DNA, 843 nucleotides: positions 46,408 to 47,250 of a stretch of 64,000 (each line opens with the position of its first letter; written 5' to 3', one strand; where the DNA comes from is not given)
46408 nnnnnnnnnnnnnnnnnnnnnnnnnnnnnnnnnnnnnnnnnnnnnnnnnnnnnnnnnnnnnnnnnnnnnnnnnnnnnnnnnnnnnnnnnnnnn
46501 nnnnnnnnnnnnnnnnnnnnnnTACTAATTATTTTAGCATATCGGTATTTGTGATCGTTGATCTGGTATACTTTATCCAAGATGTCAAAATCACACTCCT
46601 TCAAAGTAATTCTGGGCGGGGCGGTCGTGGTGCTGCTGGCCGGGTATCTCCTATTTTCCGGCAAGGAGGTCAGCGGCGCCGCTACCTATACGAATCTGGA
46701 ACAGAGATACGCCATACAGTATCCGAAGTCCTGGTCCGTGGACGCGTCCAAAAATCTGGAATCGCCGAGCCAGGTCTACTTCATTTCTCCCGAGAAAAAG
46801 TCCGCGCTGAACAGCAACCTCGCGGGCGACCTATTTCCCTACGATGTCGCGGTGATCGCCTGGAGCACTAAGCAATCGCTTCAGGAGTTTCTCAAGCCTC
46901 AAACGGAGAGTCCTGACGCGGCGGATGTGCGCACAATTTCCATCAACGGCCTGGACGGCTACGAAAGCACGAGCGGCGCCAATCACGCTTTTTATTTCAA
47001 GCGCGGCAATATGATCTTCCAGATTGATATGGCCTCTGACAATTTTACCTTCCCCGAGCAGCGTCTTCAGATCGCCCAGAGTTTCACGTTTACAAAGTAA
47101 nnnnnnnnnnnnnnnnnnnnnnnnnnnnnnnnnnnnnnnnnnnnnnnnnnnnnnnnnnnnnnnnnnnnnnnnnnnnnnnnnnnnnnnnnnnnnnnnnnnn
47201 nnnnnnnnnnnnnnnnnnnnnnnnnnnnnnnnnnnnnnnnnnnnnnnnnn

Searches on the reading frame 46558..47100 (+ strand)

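Call 3: search_protein_families(library=pfam, proteins=[window:46558-47100:+], max_evalue=1)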
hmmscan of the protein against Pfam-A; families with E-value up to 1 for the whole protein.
window:46558-47100:+ (180 aa): 3 families
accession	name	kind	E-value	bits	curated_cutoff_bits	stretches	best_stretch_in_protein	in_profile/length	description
PF18933.6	PsbP_2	-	0.042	14.3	27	1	41-158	44-163/184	PsbP-like protein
PF08862.16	DUF1829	-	0.058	14.3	22.2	1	45-105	28-87/87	Domain of unknown function DUF1829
PF09604.15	Potass_KdpF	-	0.52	10.7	21.2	1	18-33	1-16/24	F subunit of K+-transporting ATPase (Potass_KdpF)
